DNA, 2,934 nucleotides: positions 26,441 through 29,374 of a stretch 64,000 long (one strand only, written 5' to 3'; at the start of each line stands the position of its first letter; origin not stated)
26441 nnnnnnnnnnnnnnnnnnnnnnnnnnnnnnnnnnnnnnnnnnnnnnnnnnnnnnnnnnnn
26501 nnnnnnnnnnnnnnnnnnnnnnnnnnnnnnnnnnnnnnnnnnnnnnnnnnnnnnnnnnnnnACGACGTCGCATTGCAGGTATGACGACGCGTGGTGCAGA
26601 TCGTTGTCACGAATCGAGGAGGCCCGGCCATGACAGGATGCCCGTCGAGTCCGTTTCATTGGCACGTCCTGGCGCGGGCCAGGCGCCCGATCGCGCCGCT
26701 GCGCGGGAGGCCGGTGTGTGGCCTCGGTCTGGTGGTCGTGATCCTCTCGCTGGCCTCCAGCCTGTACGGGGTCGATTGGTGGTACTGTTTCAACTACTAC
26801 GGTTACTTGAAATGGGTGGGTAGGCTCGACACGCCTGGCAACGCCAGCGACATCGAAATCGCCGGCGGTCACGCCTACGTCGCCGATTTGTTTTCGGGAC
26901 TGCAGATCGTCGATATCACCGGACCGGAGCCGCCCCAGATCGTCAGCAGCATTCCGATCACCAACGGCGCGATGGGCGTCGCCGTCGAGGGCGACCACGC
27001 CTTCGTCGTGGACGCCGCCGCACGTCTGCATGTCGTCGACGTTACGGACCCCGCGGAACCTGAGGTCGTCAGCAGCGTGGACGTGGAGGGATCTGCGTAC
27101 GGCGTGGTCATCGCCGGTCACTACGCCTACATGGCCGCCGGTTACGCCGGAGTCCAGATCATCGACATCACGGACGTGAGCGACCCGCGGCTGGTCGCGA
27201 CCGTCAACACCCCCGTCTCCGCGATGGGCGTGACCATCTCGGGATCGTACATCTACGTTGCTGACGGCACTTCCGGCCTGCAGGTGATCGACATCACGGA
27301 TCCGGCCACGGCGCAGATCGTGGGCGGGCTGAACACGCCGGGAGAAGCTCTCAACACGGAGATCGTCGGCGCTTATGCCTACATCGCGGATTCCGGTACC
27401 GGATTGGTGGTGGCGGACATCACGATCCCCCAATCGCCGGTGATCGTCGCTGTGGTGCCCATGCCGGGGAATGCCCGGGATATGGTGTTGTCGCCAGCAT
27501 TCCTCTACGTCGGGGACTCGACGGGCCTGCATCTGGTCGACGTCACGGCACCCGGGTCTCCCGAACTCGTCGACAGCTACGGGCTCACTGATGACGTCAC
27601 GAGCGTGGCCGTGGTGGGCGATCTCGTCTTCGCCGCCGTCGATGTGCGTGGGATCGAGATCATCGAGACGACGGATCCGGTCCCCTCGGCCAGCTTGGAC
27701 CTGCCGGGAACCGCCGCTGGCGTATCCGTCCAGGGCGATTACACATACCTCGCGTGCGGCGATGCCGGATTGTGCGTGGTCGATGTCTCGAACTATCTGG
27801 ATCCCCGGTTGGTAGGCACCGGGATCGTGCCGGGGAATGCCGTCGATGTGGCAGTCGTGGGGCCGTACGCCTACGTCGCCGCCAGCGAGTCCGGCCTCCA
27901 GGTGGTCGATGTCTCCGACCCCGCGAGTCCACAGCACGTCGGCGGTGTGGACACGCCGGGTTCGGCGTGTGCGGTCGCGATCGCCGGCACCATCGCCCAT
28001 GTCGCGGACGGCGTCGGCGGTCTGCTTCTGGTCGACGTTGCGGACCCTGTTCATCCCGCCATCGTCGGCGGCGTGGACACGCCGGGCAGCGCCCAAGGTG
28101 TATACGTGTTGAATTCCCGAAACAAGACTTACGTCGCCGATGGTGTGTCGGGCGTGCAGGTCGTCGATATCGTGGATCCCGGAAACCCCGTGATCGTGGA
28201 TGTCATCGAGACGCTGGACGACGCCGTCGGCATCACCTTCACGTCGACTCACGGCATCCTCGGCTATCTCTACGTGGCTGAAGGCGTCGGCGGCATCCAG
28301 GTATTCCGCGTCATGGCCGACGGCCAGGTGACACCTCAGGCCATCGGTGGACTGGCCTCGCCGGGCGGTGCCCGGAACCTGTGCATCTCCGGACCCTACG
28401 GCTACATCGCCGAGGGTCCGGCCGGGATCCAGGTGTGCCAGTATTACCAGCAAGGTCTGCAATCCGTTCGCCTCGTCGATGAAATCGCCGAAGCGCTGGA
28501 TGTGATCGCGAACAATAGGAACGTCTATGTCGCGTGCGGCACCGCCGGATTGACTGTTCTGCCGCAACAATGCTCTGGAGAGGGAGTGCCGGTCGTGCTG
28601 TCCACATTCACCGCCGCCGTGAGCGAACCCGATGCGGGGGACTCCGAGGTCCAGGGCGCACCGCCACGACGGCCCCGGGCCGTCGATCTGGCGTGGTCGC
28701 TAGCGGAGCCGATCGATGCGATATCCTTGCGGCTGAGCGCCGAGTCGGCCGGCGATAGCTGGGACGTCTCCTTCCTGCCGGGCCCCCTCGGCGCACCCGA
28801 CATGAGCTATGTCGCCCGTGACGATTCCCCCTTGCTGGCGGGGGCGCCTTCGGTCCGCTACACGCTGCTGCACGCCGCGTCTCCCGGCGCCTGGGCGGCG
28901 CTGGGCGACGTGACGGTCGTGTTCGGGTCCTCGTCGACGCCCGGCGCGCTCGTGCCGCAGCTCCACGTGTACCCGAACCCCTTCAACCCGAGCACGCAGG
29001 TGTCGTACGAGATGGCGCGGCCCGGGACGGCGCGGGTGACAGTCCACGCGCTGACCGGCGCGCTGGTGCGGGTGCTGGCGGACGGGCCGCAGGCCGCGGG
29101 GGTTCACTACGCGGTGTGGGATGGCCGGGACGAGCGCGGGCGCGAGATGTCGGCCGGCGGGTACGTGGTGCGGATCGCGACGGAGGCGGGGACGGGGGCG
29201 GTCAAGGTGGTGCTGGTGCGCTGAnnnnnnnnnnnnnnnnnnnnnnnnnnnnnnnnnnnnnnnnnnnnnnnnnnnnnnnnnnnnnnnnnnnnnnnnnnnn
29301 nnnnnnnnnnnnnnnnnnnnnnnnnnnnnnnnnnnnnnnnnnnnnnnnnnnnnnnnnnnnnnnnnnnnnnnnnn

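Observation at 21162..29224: Three tandem LVIVD beta-propeller paralogs with nucleotide-level homogenised C-terminal sorting-domain cassettes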

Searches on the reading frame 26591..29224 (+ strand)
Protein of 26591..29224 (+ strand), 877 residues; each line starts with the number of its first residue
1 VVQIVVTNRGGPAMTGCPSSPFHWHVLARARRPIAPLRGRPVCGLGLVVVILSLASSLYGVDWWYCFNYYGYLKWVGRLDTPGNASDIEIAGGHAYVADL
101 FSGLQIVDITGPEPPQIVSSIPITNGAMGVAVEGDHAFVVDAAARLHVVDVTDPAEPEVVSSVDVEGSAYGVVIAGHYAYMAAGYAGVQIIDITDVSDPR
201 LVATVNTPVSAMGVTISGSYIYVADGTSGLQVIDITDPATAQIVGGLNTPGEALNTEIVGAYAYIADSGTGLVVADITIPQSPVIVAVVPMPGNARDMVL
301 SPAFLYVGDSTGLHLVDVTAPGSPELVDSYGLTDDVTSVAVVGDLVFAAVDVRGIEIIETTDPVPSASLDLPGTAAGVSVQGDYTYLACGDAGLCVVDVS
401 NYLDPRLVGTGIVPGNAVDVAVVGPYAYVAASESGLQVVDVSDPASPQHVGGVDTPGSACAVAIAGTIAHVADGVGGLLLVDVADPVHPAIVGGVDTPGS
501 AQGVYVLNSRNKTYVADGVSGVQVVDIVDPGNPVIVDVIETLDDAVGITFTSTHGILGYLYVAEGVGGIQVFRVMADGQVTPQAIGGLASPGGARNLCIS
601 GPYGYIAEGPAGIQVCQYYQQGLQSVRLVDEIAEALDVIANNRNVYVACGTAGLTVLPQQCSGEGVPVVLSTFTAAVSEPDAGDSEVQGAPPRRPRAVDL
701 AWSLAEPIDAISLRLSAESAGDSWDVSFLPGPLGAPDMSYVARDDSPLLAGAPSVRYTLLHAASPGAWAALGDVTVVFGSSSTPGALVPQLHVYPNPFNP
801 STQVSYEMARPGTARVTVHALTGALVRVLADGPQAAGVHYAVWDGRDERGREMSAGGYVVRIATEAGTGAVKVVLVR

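Call 4: search_protein_families(library=pfam, proteins=[window:26591-29224:+], max_evalue=0.01)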
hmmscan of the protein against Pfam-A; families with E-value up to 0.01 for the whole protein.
window:26591-29224:+ (877 aa): 3 families
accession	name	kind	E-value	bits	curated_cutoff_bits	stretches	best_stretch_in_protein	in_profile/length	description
PF08309.17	LVIVD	-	4.2e-76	250.5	20.2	9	414-455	1-42/42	LVIVD repeat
PF13860.13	FlgD_ig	-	4.1e-08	33.5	27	1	808-865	18-76/79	FlgD Ig-like domain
PF09826.15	Beta_propel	-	6e-08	32.4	22.4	0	141-182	89-128/495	Beta propeller domain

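Call 10: search_protein_families(library=ncbifam, proteins=[window:26591-29224:+], max_evalue=0.01)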
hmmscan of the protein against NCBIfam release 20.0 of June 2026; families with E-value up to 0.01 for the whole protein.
window:26591-29224:+ (877 aa): 7 families
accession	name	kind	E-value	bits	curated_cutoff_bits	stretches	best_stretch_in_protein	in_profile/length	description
TIGR04312.1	choice_anch_B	subfamily_domain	1.4e-13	50.9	100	1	148-277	209-355/364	choice-of-anchor B family protein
NF005176.1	PRK06655.1-1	equivalog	2.4e-07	30.9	230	1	813-869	98-155/197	flagellar hook assembly protein FlgD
TIGR04183.1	Por_Secre_tail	domain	1.6e-05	24.8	23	1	793-874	1-70/72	T9SS type A sorting domain-containing protein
NF033707.1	T9SS_sortase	equivalog_domain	0.00011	19.9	420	1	788-865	996-1078/1095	type IX secretion system sortase PorU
NF009276.0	PRK12633.1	equivalog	0.00016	21.5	383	1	813-871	128-189/234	flagellar basal body rod modification protein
NF052228.1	T9SS_PorZ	equivalog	0.00032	19.2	260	0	789-873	671-753/757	type IX secretion system anionic LPS delivery protein PorZ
NF009277.0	PRK12634.1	equivalog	0.0024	18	333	1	812-870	122-179/221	flagellar basal body rod modification protein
